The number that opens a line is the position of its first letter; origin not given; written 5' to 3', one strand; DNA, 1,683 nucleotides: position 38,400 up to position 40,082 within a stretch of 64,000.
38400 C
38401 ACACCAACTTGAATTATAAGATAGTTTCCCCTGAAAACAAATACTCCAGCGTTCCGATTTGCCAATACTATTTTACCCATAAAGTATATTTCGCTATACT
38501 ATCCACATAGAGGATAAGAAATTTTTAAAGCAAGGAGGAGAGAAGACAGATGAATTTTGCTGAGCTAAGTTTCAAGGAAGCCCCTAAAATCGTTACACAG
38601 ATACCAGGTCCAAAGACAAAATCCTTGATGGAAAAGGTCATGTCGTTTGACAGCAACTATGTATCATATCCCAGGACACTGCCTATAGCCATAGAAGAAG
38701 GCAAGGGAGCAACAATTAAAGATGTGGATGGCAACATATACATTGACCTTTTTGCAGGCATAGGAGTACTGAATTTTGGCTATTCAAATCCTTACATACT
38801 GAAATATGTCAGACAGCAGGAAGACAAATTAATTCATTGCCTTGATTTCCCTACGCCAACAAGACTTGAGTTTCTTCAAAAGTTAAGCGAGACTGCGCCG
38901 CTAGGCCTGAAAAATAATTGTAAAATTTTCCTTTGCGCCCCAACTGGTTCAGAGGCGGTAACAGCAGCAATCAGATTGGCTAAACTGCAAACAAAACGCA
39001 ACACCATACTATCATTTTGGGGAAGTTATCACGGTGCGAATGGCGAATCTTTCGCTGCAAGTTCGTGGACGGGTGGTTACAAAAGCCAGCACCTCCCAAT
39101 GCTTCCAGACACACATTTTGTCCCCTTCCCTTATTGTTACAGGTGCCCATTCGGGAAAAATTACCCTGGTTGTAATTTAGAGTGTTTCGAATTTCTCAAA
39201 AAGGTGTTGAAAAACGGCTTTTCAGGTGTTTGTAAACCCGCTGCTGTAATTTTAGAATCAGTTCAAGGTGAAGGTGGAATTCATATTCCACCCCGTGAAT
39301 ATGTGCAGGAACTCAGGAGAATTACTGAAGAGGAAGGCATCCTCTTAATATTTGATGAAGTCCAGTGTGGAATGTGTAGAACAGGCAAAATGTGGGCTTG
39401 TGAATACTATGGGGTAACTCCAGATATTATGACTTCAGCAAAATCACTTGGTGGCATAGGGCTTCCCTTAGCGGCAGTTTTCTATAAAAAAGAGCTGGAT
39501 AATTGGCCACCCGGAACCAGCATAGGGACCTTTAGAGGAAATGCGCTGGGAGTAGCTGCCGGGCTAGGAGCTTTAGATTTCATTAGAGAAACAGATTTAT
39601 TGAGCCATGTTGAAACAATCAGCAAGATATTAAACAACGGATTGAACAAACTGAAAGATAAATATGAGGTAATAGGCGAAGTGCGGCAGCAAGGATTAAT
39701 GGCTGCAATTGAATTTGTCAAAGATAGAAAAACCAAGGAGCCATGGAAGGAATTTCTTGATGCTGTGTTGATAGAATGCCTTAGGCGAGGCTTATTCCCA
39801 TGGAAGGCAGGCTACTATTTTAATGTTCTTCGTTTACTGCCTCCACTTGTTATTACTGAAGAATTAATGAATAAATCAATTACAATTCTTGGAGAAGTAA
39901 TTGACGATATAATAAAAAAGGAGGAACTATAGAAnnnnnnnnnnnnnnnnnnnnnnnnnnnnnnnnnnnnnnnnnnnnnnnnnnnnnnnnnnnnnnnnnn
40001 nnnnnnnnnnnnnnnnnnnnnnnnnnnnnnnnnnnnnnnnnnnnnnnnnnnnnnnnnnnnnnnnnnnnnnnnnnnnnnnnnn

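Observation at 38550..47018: Amine/amino-acid fermentation block: two tandem omega-aminotransferases, tungsten-type AOR, IorAB and a PurM-like gene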

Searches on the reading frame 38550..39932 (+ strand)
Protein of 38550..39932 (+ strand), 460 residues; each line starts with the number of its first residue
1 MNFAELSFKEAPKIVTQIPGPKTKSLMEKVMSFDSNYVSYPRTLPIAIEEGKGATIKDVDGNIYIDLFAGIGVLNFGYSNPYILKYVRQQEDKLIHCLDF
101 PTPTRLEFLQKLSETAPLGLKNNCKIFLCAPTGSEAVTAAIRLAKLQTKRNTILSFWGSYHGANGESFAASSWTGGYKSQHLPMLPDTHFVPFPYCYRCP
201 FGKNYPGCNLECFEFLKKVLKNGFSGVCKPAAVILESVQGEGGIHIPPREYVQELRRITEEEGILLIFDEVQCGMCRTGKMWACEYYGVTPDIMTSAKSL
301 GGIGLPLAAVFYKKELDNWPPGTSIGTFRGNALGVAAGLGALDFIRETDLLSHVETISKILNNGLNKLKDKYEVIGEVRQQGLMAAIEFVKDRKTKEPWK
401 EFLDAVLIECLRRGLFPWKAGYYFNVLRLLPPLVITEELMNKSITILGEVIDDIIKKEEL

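Call 3: search_protein_families(library=pfam, proteins=[window:38550-39932:+])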
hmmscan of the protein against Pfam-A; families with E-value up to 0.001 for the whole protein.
window:38550-39932:+ (460 aa): 1 family
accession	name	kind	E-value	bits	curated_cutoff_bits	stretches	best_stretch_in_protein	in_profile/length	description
PF00202.27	Aminotran_3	-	1.8e-95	320.4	30.5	1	44-450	9-402/403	Aminotransferase class-III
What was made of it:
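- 38550..39932 (+): AT1: class-III PLP enzyme of a subfamily that has four cysteines and lacks the GabT Arg141. Probably an omega-transaminase for a substrate without a distal carboxylate; the substrate is unknown. Pfam Aminotran_3 (call 3).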

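Call 4: search_protein_families(library=ncbifam, proteins=[window:38550-39932:+])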
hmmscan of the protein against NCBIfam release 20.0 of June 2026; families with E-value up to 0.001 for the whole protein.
window:38550-39932:+ (460 aa): 69 families (the best 25 are shown)
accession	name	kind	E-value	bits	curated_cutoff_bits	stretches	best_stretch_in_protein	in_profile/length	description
NF004426.0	PRK05769.1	equivalog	8.3e-121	403.8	552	1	9-453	3-439/441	acetyl ornithine aminotransferase family protein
NF005393.0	PRK06938.1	subfamily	8.7e-119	396.9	671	1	21-456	26-467/469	diaminobutyrate--2-oxoglutarate transaminase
NF005993.0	PRK08117.1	subfamily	7.1e-106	354.4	574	1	46-456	27-432/433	aspartate aminotransferase family protein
NF005386.0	PRK06931.1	equivalog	5.6e-103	345.1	753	1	23-455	19-456/461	diaminobutyrate--2-oxoglutarate transaminase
TIGR00709.1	dat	subfamily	8e-103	344.4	401.6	1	29-457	6-439/442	diaminobutyrate--2-oxoglutarate transaminase family protein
NF006228.0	PRK08360.1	equivalog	6e-98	328.4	608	1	44-454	23-427/443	aspartate aminotransferase family protein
NF006733.0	PRK09264.1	subfamily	4.9e-97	325.1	438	1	27-458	4-421/425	diaminobutyrate--2-oxoglutarate transaminase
NF005376.0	PRK06918.1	equivalog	5.3e-94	315.1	676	1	12-458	6-448/451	4-aminobutyrate--2-oxoglutarate transaminase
NF004714.0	PRK06058.1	subfamily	6.4e-90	301.9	639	1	7-453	7-446/447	4-aminobutyrate--2-oxoglutarate transaminase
TIGR02407.1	ectoine_ectB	equivalog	1.1e-88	297.6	552.2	1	32-451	5-410/412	diaminobutyrate--2-oxoglutarate transaminase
NF045634.1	LeuMetRace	equivalog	1.2e-88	297.7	800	1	44-454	23-427/432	leucine/methionine racemase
TIGR00700.1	GABAtrnsam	equivalog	7.2e-87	291.7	506.65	1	43-451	14-418/420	4-aminobutyrate--2-oxoglutarate transaminase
NF049939.1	HyAminethphonNHLyPbfA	equivalog_domain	2.6e-86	289.8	525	1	47-452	46-440/442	(R)-1-hydroxy-2-aminoethylphosphonate ammonia-lyase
TIGR00707.1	argD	subfamily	9.4e-80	268.2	410.05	1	43-451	8-380/381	acetylornithine/succinylornithine family transaminase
NF004171.0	PRK05639.1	equivalog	1.1e-78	265.2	639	1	10-455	2-445/457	alanine/serine racemase family protein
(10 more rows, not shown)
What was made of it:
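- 38550..39932 (+): All NCBIfam hits fall below cutoff (call 4).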

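Call 11: search_solved_structures(query=window:38550-39932:+, max_evalue=1e-40)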
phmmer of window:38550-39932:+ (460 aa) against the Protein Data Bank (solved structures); distinct sequences matched with E-value up to 1e-40: 47.
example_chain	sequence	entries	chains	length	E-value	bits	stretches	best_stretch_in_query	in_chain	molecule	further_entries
7vno_A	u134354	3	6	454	7.1e-85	288.6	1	14-452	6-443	454aa long hypothetical 4-aminobutyrate aminotransferase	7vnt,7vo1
9wqz_A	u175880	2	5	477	1.4e-72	248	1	8-455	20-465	Alanine/serine racemase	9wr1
4atp_A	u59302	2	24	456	5.7e-67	229.5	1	12-450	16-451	4-AMINOBUTYRATE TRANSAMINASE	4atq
4ffc_A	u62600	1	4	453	2.8e-66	227.2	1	12-451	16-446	4-aminobutyrate aminotransferase (GabT)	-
9wrf_A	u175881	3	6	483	4.2e-66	226.7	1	31-456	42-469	Broad substrate specificity amino-acid racemase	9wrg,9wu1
5wya_A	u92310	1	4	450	7e-63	216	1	46-450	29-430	Isoleucine 2-epimerase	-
4ysn_A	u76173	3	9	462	7.3e-63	216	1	45-450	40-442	Putative 4-aminobutyrate aminotransferase | Isoleucine 2-epimerase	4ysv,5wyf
5ll2_A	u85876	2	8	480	8.4e-63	215.8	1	45-450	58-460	Isoleucine 2-epimerase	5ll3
3oks_A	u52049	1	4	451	1.4e-62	215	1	12-451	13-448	4-aminobutyrate transaminase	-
2eo5_A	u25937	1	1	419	2.4e-62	214.3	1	38-452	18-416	419aa long hypothetical aminotransferase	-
6wj8_A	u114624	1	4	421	7e-61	209.4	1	48-451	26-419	4-aminobutyrate aminotransferase PuuE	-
7jh3_A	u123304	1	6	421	8.4e-61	209.2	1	50-453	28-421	4-aminobutyrate aminotransferase PuuE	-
6rl5_A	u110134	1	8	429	7.3e-60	206.1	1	33-454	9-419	Diaminobutyrate--2-oxoglutarate transaminase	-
3r4t_A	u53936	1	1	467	1e-58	202.3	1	9-453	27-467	4-aminobutyrate aminotransferase GabT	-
1sf2_A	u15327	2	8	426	1.5e-57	198.5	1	44-453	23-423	4-aminobutyrate aminotransferase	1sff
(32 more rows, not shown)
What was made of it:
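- Alanine/serine racemase 9wqz (248 bits), broad-specificity racemase 9wrf and Ile 2-epimerase are among AT1's top solved relatives (call 11).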

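Call 15: find_encoding_contigs(protein=window:38550-39932:+, flank=10000, max_places=6)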
Protein window:38550-39932:+ (460 aa): 24 contigs read that carry it; 6 places shown.
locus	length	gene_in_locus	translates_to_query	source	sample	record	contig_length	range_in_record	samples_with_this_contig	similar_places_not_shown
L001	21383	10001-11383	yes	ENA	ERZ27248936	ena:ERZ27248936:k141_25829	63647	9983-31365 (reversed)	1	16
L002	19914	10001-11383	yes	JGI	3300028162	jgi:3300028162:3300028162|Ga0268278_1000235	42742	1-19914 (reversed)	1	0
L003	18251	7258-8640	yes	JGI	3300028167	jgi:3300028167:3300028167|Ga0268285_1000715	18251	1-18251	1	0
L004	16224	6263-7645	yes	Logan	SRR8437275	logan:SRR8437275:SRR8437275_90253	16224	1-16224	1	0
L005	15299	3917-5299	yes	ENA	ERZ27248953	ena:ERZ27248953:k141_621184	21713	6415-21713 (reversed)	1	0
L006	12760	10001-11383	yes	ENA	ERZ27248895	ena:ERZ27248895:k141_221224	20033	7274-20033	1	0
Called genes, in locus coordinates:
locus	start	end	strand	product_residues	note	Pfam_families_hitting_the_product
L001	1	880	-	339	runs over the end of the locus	PF01384:PHO4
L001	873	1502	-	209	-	PF01865:PhoU_div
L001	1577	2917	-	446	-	PF05496:RuvB_N, PF13191:AAA_16 (faint), PF00004:AAA, PF13173:AAA_14 (weak), PF16193:AAA_assoc_2, PF12002:MgsA_C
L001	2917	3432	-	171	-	PF01871:AMMECR1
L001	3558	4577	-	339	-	PF04055:Radical_SAM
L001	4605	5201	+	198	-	PF01121:CoaE, PF13238:AAA_18 (weak)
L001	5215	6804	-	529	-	PF00496:SBP_bac_5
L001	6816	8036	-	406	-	PF13485:Peptidase_MA_2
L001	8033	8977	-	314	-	PF03462:PCRF, PF00472:RF-1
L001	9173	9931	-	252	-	PF04493:Endonuclease_5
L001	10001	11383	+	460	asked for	PF00202:Aminotran_3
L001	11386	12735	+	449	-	PF00202:Aminotran_3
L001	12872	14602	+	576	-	PF02730:AFOR_N, PF01314:AFOR_C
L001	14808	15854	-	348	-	PF00586:AIRS, PF02769:AIRS_C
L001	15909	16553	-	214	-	PF01558:POR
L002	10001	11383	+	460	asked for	PF00202:Aminotran_3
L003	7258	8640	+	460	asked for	PF00202:Aminotran_3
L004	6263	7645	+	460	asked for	PF00202:Aminotran_3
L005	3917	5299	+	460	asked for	PF00202:Aminotran_3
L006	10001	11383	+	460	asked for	PF00202:Aminotran_3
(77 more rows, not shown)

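Call 26: search_solved_structures(query=window:38550-39932:+, max_evalue=1e-70, show_alignments=2)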
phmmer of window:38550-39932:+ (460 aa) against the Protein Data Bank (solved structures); distinct sequences matched with E-value up to 1e-70: 2.
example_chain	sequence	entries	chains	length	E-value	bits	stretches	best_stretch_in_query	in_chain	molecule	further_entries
7vno_A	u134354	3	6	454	7.1e-85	288.6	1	14-452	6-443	454aa long hypothetical 4-aminobutyrate aminotransferase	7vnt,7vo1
9wqz_A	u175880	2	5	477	1.4e-72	248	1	8-455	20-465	Alanine/serine racemase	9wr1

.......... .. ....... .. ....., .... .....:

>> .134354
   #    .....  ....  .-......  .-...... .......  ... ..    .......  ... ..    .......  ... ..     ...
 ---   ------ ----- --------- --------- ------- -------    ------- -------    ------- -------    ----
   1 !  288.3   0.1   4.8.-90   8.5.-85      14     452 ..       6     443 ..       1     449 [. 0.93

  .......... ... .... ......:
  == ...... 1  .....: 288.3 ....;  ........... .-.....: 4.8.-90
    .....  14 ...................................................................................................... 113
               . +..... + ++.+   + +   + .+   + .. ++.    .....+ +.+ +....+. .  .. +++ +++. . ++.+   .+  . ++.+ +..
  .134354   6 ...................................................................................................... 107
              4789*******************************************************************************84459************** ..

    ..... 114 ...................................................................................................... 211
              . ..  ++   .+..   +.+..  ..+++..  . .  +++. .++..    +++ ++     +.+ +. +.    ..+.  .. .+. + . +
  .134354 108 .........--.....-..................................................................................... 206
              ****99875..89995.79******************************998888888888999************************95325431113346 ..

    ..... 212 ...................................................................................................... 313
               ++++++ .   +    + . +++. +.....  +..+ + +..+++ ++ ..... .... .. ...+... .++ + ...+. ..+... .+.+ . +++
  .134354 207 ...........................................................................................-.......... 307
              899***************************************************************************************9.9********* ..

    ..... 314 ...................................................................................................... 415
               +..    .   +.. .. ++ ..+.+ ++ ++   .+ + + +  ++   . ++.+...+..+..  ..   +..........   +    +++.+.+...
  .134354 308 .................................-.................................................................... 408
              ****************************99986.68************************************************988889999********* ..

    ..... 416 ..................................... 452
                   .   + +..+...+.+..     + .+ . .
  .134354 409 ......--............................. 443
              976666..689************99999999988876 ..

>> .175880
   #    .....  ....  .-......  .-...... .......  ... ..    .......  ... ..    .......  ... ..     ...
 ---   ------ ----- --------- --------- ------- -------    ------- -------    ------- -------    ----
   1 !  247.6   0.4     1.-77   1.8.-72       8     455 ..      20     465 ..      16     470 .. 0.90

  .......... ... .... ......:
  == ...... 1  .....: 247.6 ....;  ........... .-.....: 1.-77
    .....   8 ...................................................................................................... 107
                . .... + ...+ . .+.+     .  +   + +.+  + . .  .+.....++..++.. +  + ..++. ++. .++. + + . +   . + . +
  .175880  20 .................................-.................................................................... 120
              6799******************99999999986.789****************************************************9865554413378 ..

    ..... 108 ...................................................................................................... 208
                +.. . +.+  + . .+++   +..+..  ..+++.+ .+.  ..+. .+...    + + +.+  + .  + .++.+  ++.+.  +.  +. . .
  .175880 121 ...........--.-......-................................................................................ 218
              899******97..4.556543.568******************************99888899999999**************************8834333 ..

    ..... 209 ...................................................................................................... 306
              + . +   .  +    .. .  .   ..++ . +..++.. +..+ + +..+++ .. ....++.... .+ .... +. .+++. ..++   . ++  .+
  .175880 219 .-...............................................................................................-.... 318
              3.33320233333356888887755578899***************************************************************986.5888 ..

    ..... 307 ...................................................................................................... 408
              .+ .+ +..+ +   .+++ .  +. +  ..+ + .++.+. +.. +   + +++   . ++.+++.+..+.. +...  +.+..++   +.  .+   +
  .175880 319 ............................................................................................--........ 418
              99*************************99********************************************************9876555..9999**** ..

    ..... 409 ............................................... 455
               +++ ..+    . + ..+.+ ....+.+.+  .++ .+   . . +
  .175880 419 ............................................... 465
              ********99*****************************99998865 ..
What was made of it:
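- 38550..39932 (+): It has HGAN in place of GabT HGRT, while K, D, Q, E, T and R398 are kept (call 26).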

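Call 28: find_homologous_proteins(query=window:38550-39932:+, max_evalue=1e-30)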
Query window:38550-39932:+ (460 aa): 5806 proteins with E <= 1e-30 among 8000 candidates; the best 120 are listed.
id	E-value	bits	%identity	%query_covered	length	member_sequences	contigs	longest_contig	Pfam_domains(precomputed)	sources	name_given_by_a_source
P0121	3.1e-291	984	91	100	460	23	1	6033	PF00202.28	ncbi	-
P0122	5.1e-264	894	80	99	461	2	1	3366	PF00202.28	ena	-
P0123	5.6e-264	894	80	100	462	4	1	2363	PF00202.28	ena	-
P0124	2.5e-261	885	80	100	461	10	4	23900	PF00202.28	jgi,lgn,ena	-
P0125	5.6e-261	884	80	99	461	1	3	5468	PF00202.28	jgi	-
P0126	3.7e-254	862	79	98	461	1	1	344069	PF00202.28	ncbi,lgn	-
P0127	4.3e-250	848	75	100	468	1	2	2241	PF00202.28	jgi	-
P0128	4.7e-250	848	76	100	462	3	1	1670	PF00202.28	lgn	-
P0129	2.3e-249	846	75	100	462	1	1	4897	PF00202.28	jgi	-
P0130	1.5e-235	800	73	99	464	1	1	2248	PF00202.28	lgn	-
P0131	3.5e-235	799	73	100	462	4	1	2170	PF00202.28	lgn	-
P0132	9.7e-234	794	72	100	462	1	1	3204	PF00202.28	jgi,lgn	jgi:diaminobutyrate-2-oxoglutarate transaminase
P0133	3.0e-228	776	70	100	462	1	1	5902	PF00202.28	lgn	-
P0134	3.4e-227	773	70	98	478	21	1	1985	PF00202.28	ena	-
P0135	5.0e-217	739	66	100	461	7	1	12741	PF00202.28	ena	-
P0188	7.0e-147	508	49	98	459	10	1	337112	PF00202.28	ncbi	-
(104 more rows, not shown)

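Call 29: find_encoding_contigs(protein=P0126, flank=9000, max_places=1)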
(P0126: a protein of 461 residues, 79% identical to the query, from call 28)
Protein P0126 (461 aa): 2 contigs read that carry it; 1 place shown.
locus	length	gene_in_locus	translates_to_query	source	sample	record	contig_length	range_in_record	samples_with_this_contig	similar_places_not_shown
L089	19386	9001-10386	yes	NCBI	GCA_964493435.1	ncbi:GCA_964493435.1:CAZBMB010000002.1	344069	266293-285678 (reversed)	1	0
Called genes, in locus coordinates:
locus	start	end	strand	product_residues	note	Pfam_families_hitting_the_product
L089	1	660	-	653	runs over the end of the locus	PF16177:ACAS_N, PF00501:AMP-binding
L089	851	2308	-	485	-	PF01546:Peptidase_M20 (weak)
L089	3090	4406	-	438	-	PF06808:DctM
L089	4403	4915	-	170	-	PF04290:DctQ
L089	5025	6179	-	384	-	-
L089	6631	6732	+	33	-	-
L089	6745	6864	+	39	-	-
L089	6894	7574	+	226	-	PF14114:DUF4286 (faint), PF07110:EthD (faint)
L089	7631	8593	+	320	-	PF13412:HTH_24 (faint), PF01037:AsnC_trans_reg, PF22482:AsnC_trans_reg_3 (faint), PF13404:HTH_AsnC-type (weak), PF01037:AsnC_trans_reg (weak)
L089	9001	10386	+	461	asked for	PF00202:Aminotran_3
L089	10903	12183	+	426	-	PF02812:ELFV_dehydrog_N, PF00208:ELFV_dehydrog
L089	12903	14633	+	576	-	PF00239:Resolvase, PF07508:Recombinase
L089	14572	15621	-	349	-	PF13541:ChlI, PF01078:Mg_chelatase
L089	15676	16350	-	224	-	-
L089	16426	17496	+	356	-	PF03462:PCRF, PF00472:RF-1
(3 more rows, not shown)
